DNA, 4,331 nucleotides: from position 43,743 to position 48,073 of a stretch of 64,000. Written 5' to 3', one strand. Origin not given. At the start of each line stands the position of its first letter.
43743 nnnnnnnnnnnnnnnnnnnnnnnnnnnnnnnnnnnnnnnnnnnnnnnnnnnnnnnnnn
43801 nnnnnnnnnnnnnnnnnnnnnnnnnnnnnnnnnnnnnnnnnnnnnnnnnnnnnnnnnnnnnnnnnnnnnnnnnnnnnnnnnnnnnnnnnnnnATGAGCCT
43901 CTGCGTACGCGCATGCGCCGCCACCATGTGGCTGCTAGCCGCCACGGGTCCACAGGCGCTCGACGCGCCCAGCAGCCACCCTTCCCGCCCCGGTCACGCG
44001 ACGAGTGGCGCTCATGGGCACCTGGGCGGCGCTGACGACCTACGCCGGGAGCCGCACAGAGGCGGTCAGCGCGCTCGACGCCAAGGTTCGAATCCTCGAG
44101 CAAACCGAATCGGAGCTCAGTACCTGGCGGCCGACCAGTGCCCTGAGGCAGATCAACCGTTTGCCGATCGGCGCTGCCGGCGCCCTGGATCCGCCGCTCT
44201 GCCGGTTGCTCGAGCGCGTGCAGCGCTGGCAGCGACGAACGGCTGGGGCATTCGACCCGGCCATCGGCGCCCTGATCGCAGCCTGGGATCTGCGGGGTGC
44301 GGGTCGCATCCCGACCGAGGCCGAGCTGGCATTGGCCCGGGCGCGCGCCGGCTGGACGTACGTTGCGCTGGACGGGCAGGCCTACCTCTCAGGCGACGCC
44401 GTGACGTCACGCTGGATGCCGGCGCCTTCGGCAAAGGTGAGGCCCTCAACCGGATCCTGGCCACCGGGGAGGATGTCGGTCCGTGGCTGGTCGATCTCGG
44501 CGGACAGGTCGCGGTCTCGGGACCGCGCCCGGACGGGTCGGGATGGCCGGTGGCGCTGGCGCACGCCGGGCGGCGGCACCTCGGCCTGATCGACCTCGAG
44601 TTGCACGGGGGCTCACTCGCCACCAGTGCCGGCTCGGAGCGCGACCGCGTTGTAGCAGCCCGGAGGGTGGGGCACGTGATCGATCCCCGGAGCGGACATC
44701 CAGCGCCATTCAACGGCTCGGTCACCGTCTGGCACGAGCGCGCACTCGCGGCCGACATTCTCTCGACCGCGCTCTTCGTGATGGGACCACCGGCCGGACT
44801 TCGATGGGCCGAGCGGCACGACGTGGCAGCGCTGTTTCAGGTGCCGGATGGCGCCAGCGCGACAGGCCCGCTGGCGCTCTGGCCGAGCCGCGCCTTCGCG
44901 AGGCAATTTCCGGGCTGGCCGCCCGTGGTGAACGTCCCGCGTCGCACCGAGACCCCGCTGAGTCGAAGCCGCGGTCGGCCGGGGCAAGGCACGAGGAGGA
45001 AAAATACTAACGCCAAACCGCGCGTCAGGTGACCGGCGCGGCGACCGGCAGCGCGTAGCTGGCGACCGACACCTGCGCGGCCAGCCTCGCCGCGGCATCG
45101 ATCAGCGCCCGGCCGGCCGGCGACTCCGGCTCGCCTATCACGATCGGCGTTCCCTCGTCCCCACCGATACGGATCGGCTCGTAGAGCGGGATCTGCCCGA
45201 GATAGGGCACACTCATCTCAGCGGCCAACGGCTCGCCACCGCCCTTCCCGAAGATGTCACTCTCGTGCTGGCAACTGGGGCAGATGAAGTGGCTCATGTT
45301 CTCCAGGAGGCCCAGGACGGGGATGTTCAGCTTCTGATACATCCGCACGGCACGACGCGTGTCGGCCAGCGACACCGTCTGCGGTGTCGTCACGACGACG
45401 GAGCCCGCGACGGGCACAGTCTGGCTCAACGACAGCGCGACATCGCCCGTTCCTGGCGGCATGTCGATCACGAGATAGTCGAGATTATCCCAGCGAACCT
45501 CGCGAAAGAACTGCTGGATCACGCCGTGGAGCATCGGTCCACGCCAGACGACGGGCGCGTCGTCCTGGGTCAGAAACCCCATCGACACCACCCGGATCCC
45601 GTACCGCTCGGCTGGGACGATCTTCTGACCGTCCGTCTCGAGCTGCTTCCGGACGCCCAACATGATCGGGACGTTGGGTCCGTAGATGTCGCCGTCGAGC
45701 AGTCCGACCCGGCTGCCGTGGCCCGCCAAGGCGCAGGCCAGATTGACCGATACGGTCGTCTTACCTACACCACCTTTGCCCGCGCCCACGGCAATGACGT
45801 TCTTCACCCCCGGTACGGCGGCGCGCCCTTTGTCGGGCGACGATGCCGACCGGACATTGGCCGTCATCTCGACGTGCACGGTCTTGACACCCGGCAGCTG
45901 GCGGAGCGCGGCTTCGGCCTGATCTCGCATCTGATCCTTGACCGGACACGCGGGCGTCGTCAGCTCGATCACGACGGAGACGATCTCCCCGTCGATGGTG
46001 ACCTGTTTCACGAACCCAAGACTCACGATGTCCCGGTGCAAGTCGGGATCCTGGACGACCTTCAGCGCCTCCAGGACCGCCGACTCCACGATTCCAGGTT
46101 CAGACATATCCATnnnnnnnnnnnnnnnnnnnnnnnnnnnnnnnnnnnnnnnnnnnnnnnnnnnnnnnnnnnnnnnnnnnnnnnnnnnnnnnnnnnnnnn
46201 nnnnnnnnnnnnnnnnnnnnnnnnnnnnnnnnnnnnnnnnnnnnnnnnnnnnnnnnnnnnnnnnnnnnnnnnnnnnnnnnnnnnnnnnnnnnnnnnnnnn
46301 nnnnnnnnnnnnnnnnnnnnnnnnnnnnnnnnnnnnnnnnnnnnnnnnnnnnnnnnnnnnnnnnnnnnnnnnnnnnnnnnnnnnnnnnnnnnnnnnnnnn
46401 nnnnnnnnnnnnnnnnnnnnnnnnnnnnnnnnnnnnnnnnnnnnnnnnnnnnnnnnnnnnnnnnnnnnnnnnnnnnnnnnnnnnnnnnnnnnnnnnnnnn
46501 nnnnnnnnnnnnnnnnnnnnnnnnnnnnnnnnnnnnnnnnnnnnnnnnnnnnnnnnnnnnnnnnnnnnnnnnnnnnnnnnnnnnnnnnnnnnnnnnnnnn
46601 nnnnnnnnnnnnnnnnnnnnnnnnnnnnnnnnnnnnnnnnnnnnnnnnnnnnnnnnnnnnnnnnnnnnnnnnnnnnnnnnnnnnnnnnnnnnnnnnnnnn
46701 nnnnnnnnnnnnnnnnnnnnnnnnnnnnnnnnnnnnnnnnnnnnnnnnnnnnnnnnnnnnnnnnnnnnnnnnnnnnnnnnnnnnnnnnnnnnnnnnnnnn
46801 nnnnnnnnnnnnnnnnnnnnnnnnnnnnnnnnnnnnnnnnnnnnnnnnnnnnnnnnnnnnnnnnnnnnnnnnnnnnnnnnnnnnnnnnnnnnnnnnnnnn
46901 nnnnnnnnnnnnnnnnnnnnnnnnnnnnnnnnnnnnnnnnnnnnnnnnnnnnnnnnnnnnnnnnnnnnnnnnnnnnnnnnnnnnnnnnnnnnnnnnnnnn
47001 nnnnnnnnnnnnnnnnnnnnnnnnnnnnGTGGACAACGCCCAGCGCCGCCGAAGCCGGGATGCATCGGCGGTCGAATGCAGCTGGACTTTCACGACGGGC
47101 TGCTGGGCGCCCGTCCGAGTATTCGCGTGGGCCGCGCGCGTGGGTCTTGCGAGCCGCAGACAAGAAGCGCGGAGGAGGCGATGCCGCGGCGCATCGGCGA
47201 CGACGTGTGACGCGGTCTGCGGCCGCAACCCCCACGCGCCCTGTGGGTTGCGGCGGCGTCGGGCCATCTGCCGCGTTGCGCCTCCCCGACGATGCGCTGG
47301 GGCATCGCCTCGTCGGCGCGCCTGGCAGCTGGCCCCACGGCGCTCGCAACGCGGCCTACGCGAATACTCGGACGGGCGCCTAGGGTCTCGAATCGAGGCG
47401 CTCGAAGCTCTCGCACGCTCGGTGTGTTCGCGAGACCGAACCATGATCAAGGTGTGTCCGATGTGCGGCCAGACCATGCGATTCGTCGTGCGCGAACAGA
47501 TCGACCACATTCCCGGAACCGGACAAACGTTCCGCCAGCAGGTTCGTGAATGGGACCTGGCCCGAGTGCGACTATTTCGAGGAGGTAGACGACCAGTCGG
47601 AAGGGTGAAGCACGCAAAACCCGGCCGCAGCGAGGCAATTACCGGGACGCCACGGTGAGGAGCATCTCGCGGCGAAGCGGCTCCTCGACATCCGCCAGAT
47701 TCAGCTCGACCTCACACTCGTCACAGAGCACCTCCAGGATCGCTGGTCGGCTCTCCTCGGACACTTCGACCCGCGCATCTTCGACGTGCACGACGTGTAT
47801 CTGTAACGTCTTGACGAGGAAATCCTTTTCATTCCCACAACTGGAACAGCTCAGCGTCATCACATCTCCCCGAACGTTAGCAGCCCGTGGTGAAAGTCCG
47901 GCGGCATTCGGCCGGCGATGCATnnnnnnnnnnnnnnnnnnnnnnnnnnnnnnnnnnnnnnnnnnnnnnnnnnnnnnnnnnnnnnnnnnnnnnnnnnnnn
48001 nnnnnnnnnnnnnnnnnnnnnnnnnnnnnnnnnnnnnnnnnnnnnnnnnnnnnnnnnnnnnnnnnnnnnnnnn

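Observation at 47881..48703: The element's core is better conserved than its termini, and stems change in a compensatory way, suggesting a functional folded RNA or ssDNA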

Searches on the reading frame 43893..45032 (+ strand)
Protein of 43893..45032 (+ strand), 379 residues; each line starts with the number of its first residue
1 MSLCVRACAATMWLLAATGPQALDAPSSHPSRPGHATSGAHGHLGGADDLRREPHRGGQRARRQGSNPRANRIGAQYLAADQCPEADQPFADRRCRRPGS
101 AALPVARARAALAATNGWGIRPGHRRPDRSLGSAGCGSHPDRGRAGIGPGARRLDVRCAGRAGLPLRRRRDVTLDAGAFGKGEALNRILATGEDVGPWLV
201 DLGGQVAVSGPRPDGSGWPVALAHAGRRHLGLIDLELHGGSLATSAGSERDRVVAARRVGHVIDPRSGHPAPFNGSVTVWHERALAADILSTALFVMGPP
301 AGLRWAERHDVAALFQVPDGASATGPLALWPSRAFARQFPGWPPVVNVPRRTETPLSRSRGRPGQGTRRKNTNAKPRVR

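Call 29: search_protein_families(library=pfam, proteins=[window:43893-45032:+], max_evalue=0.01)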
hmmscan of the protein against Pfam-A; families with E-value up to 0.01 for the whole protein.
window:43893-45032:+ (379 aa): 1 family
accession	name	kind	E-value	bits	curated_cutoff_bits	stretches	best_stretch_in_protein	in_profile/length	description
PF02424.20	ApbE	-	1e-29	104.3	25.6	1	161-315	117-266/266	ApbE family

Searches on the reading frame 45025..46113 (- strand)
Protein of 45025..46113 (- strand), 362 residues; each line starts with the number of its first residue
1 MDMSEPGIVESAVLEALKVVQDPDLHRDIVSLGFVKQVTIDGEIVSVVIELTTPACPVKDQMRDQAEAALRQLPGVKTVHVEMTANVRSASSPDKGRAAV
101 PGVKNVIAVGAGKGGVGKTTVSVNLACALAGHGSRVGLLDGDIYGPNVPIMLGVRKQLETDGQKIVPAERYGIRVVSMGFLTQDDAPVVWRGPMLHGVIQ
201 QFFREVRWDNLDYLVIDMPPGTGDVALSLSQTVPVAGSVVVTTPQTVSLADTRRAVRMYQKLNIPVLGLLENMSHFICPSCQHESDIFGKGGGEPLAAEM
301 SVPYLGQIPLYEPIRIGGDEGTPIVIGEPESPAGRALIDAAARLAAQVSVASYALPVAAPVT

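Call 29: search_protein_families(library=pfam, proteins=[window:45025-46113:-], max_evalue=0.01)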
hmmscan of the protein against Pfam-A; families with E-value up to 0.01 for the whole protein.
window:45025-46113:- (362 aa): 9 families
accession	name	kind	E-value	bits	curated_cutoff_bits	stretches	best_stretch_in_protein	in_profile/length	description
PF10609.15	ParA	-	7.4e-98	327.3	27.1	1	103-344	2-245/246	NUBPL iron-transfer P-loop NTPase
PF01883.24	FeS_assembly_P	-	3.1e-25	88.7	23.5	1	11-81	2-73/73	Iron-sulfur cluster assembly protein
PF01656.29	CbiA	-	2.7e-12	47.2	25.4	1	107-246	1-54/125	CobQ/CobB/MinD/ParA nucleotide binding domain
PF13614.12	AAA_31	-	4.6e-12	46.7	27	1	105-154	2-50/177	AAA domain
PF02374.21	ArsA_ATPase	-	1.5e-06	28.1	24.3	1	111-139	7-35/305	Anion-transporting ATPase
PF09140.17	MipZ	-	4.4e-06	26.6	20.7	1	106-161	2-57/262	ATPase MipZ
PF07015.17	VirC1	-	0.0011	18.8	24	1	106-143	3-40/231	VirC1 protein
PF13481.12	AAA_25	-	0.0034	17.5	27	1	93-135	19-62/195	AAA domain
PF00142.24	Fer4_NifH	-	0.0089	16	25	0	111-139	6-34/271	4Fe-4S iron sulfur cluster binding proteins, NifH/frxC family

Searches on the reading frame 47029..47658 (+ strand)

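Call 29: search_protein_families(library=pfam, proteins=[window:47029-47658:+], max_evalue=0.01)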
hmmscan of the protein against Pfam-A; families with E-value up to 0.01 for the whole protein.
window:47029-47658:+ (209 aa): 1 family
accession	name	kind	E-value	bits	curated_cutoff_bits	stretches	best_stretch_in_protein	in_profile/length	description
PF18963.5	DUF5703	-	0.0047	17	33.2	0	174-190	30-46/51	Family of unknown function (DUF5703)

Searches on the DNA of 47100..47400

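Call 68: search_with_rna_model(model_id=R1, source=window, start=47100, end=47400, max_evalue=1, filters=off, show_alignments=2)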
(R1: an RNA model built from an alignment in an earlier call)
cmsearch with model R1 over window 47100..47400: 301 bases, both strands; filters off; matches with E-value up to 1: 5.
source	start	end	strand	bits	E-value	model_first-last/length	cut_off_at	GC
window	47271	47327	-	24.3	4.2e-06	1-54/54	no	0.77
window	47159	47215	+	17.9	0.00015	1-54/54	no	0.72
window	47334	47354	+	11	0.0069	1-54/54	no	0.81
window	47132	47151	-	5.8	0.12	1-54/54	no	0.8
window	47184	47245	-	2.8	0.68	1-54/54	no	0.77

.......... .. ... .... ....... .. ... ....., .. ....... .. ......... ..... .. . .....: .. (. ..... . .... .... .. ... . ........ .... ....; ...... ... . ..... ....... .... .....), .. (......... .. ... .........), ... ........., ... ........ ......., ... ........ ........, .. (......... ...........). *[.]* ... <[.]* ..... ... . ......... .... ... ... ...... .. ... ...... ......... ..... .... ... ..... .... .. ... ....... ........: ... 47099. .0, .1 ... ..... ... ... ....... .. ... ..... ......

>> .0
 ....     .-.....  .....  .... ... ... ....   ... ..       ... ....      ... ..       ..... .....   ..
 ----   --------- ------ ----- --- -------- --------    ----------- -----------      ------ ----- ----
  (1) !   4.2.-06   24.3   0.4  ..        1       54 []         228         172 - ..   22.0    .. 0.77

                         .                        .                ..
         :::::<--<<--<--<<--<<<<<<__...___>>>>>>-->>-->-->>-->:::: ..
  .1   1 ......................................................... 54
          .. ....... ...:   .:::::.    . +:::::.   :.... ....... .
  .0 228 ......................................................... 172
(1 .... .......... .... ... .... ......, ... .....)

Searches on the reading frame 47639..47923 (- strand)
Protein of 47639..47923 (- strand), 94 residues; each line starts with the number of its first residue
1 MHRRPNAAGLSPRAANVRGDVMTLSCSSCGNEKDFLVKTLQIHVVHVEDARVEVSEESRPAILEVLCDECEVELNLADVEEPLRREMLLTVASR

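Call 29: search_protein_families(library=pfam, proteins=[window:47639-47923:-], max_evalue=0.01)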
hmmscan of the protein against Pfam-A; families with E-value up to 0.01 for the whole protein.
window:47639-47923:- (94 aa): 0 families
